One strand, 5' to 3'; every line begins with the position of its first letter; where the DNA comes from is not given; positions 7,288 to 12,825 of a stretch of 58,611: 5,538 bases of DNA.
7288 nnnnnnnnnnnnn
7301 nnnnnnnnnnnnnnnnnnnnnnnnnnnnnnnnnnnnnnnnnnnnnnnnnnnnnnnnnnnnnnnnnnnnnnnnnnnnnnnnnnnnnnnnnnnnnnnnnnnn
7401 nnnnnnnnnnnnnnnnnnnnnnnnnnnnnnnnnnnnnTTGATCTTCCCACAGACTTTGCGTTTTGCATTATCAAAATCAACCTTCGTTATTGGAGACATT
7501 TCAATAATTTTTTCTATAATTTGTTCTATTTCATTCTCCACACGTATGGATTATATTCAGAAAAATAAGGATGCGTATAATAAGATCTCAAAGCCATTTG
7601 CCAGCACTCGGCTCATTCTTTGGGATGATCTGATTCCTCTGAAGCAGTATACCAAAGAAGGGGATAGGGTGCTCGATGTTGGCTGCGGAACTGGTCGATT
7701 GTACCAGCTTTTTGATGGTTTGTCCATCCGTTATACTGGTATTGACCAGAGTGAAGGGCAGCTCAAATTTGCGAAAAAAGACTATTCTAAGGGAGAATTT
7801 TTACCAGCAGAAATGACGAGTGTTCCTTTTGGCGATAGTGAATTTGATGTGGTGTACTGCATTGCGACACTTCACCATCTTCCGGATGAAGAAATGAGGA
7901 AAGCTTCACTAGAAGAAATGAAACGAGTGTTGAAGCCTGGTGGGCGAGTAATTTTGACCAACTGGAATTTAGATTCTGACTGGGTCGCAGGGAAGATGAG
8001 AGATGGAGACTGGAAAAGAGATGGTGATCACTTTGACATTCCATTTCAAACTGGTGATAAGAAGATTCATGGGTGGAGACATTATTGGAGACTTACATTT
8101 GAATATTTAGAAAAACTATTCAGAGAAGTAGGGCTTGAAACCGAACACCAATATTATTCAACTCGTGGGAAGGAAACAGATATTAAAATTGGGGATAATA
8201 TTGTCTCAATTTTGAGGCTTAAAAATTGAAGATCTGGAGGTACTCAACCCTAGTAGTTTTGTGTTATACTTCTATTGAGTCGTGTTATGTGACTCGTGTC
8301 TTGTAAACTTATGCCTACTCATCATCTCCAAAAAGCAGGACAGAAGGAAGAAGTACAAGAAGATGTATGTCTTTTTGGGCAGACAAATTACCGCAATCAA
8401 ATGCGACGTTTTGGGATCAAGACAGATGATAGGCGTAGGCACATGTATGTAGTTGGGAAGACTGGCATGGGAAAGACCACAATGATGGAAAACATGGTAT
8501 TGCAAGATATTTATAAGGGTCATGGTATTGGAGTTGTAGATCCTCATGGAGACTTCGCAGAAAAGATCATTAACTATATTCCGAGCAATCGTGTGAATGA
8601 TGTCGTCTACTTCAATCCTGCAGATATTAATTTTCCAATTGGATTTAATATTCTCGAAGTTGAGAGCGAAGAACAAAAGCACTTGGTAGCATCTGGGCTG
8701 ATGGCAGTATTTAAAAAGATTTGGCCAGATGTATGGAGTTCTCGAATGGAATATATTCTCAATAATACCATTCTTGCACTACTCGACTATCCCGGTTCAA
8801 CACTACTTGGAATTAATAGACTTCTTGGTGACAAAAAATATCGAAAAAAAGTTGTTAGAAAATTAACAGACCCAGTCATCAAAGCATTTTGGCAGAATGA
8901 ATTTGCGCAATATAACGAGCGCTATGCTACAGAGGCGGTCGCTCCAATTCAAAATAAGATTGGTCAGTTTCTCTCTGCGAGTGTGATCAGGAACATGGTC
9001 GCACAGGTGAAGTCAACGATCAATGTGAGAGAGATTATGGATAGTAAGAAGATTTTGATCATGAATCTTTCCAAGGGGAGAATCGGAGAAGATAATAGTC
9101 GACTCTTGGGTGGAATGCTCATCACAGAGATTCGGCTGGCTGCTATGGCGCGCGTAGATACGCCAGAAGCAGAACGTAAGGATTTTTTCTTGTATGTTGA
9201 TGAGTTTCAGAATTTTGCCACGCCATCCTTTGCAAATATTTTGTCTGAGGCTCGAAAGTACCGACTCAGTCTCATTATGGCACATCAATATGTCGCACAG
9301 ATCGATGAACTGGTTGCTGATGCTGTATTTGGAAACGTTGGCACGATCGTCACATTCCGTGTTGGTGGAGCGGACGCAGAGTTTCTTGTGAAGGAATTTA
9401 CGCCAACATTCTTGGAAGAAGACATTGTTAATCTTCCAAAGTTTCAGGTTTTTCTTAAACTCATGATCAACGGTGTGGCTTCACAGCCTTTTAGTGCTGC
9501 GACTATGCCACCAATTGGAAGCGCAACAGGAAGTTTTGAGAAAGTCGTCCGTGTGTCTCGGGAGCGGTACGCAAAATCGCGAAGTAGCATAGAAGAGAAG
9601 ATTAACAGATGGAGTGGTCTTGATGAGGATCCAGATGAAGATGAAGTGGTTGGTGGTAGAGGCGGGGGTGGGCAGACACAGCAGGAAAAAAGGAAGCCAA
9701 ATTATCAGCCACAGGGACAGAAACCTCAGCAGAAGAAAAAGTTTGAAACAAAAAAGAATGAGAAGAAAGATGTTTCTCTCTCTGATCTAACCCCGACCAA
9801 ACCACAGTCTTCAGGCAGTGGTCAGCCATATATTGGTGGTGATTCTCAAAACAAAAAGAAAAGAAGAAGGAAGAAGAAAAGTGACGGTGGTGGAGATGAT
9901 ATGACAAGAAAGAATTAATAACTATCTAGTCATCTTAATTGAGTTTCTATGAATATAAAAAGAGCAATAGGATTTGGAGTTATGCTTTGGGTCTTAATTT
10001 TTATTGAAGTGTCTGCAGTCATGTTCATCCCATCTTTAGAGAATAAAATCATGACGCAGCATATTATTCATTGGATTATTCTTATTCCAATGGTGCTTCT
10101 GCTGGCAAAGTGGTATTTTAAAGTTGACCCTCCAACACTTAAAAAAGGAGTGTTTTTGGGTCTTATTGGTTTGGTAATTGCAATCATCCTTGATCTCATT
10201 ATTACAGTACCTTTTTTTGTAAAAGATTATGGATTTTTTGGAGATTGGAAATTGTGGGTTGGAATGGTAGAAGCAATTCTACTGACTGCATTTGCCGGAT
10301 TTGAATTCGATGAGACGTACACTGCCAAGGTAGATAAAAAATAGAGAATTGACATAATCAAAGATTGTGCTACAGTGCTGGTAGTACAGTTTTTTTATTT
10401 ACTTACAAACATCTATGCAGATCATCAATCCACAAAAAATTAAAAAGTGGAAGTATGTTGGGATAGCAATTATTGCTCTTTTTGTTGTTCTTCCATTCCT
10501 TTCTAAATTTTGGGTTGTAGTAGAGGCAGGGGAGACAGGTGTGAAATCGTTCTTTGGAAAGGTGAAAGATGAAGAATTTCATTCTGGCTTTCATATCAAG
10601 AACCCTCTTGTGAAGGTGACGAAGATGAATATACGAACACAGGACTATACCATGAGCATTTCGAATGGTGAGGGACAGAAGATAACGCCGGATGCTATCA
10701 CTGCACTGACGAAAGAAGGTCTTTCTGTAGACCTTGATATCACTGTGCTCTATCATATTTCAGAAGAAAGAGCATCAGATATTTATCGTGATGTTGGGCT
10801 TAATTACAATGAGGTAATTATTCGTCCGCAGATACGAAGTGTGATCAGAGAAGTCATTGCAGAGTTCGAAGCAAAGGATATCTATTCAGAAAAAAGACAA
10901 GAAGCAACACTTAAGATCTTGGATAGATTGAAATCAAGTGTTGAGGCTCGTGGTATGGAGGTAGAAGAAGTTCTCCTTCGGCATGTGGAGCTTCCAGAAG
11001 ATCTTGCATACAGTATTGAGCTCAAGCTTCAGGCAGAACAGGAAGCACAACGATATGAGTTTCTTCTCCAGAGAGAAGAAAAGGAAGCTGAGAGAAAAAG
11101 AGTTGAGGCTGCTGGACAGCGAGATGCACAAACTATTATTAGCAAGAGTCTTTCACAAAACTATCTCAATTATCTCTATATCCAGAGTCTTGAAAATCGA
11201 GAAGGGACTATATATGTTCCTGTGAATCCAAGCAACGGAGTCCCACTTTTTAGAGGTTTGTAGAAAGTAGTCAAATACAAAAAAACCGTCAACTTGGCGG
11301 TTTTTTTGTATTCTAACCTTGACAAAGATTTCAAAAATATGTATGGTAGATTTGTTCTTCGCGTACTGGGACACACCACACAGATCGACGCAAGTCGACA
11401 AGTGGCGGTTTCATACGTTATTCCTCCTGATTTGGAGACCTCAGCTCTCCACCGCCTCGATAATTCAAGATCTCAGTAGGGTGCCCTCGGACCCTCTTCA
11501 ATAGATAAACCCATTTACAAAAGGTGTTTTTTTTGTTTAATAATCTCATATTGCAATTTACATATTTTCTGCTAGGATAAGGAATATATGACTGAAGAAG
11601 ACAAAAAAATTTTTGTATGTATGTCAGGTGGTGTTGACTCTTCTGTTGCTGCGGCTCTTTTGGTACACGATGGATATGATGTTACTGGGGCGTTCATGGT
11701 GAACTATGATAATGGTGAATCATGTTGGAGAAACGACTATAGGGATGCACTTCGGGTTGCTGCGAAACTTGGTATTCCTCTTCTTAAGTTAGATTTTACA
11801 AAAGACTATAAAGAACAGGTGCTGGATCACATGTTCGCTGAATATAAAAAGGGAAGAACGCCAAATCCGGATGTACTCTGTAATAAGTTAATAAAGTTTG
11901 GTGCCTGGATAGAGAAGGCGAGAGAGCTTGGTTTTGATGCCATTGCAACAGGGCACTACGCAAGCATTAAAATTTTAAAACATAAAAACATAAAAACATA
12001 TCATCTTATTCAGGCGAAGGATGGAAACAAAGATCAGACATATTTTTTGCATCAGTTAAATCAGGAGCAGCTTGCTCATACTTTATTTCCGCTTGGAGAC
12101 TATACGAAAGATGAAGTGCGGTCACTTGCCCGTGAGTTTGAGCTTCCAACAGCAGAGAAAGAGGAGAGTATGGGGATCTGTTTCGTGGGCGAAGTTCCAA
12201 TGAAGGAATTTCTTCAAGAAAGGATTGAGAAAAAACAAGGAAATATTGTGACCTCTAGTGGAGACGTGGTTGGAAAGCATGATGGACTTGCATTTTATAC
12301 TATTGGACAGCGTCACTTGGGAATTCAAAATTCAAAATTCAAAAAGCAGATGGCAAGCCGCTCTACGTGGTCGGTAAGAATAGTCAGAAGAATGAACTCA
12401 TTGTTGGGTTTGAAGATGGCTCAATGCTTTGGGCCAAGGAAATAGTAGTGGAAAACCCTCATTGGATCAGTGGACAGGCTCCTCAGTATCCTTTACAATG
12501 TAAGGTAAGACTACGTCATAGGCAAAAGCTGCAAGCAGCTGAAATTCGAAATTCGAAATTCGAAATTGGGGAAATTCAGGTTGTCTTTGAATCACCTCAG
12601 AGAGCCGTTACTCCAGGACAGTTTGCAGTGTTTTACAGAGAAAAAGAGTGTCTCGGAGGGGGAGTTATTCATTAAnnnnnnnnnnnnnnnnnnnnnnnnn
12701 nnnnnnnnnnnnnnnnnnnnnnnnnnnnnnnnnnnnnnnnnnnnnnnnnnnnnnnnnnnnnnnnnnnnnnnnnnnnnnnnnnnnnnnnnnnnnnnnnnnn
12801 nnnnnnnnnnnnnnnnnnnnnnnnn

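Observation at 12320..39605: Six same-orientation tandem arrays of a 7-nt unit (RAAATTC), five embedded in frame in unrelated housekeeping genes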

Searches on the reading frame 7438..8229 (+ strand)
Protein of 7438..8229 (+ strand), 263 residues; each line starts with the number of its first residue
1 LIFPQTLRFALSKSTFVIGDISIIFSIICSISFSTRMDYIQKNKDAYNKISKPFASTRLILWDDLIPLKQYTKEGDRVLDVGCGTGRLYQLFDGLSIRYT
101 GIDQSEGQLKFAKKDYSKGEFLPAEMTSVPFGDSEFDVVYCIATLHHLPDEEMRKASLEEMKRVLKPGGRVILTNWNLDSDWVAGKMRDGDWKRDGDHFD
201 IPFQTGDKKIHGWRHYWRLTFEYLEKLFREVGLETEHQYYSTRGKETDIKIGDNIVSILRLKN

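Call 28: search_protein_families(library=pfam, proteins=[window:7438-8229:+], max_evalue=0.00001)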
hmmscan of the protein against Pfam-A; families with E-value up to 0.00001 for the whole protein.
window:7438-8229:+ (263 aa): 7 families
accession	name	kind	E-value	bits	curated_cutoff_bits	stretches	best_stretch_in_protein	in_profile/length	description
PF08241.18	Methyltransf_11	-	2.9e-24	85.9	21.2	1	79-173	1-95/95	Methyltransferase domain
PF13649.12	Methyltransf_25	-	2.7e-22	79.7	27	1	78-169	1-97/97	Methyltransferase domain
PF13847.12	Methyltransf_31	-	7.1e-19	68.4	27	1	73-181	2-117/145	Methyltransferase domain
PF13489.12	Methyltransf_23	-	4e-18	66.1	27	1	68-238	16-164/164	Methyltransferase domain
PF08242.18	Methyltransf_12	-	1.6e-16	61.2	30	1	79-171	1-98/98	Methyltransferase domain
PF01209.24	Ubie_methyltran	-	2.7e-10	40.5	20.1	1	58-173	31-151/233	ubiE/COQ5 methyltransferase family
PF07021.18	MetW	-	4.7e-06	26.8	21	1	64-164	3-101/193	Methionine biosynthesis protein MetW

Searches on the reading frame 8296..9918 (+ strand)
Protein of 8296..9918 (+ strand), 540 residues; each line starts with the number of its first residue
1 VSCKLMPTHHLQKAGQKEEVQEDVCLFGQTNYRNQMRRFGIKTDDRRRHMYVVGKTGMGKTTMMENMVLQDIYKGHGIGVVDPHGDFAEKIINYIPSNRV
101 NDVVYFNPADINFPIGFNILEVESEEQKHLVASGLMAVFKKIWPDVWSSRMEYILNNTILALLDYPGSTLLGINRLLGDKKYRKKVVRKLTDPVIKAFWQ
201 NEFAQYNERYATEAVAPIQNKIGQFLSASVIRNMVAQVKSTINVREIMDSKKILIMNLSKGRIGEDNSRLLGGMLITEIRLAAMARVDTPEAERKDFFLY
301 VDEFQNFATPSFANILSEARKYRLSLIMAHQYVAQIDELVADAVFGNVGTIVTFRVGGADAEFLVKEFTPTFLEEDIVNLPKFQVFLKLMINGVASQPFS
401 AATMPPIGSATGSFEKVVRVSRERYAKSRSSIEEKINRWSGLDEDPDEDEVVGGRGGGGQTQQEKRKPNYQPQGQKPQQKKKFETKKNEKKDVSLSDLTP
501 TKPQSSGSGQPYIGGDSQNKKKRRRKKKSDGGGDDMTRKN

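Call 61: search_protein_families(library=pfam, proteins=[window:8296-9918:+], max_evalue=0.00001)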
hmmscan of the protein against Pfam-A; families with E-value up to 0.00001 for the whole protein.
window:8296-9918:+ (540 aa): 3 families
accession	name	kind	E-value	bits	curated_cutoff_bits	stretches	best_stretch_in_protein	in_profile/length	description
PF10412.15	TrwB_AAD_bind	-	4.8e-14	52.5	20.5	1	43-357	11-311/387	Type IV secretion-system coupling protein DNA-binding domain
PF01935.23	DUF87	-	9.3e-09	36.1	23.2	1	47-270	23-211/220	Helicase HerA, central domain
PF12696.13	TraG-D_C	-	4.3e-07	30.3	22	1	299-363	4-71/126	TraM recognition site of TraD and TraG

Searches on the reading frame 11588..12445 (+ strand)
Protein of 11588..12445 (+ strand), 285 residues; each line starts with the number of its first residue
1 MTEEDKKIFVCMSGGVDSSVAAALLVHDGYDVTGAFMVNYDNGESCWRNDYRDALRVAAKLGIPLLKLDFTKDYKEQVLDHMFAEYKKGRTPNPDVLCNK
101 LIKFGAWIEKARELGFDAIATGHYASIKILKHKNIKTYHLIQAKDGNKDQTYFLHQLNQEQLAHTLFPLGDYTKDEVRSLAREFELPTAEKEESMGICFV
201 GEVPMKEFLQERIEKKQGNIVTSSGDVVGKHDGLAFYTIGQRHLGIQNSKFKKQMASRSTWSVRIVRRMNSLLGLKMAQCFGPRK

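Call 7: search_protein_families(library=ncbifam, proteins=[window:11588-12445:+])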
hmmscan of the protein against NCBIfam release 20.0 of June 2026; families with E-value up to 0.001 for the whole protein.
window:11588-12445:+ (285 aa): 15 families
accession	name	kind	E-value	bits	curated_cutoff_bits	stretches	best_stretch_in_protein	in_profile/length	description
NF001138.1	PRK00143.1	equivalog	4e-98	328.5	284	1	7-248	1-243/345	tRNA 2-thiouridine(34) synthase MnmA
TIGR00420.1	trmU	equivalog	8.2e-89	297.9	236.95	1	6-249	1-247/351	tRNA 2-thiouridine(34) synthase MnmA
NF011258.0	PRK14664.1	equivalog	5.8e-52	177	680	1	1-243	1-237/362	tRNA 2-thiouridine(34) synthase MnmA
NF011259.0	PRK14665.1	equivalog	4.9e-49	167.2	364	1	1-248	1-256/360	tRNA 2-thiouridine(34) synthase MnmA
TIGR00268.2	TIGR00268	equivalog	3.9e-07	29.6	150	0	4-72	12-78/259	ATP-dependent sacrificial sulfur transferase LarE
TIGR00552.1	nadE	equivalog_domain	9.3e-07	28.3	63.65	1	5-75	22-91/251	NAD(+) synthase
NF010587.0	PRK13980.1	equivalog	1.3e-06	27.8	255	1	5-70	31-94/267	NAD+ synthase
NF000848.1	PRK00074.1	equivalog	3.2e-05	22.7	400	0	5-75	213-282/512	glutamine-hydrolyzing GMP synthase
TIGR00884.1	guaA_Cterm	equivalog_domain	5.8e-05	22.6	338.75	1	4-188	15-180/310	glutamine-hydrolyzing GMP synthase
TIGR00342.1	TIGR00342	equivalog_domain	7.7e-05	21.9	264.5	0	7-48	174-215/373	tRNA uracil 4-sulfurtransferase ThiI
TIGR01536.1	asn_synth_AEB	equivalog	0.00016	20.8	267.1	1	5-83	252-328/517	asparagine synthase (glutamine-hydrolyzing)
NF049949.1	tRNAsynTtuAPyrococ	equivalog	0.00029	20.1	450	1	1-124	43-156/292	tRNA-5-methyluridine(54) 2-sulfurtransferase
TIGR00364.1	TIGR00364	equivalog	0.00039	20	150.3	0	10-70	3-59/201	7-cyano-7-deazaguanine synthase QueC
TIGR03679.1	Dph6_archaeal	equivalog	0.00044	19.6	197.3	0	11-88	3-81/218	diphthine--ammonia ligase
NF011155.0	PRK14561.1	equivalog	0.00072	19.3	207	0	7-84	2-72/195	hypothetical protein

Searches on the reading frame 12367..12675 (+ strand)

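Call 7: search_protein_families(library=ncbifam, proteins=[window:12367-12675:+])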
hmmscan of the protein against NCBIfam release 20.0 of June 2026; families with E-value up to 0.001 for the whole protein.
window:12367-12675:+ (102 aa): 3 families
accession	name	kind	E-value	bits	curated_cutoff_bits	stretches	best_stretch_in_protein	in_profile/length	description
NF001138.1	PRK00143.1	equivalog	3.3e-22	78.9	284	1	2-101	251-345/345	tRNA 2-thiouridine(34) synthase MnmA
TIGR00420.1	trmU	equivalog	1.3e-20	73.5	236.95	1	2-101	256-351/351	tRNA 2-thiouridine(34) synthase MnmA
NF011258.0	PRK14664.1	equivalog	4.5e-08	32.6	680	1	5-101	253-345/362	tRNA 2-thiouridine(34) synthase MnmA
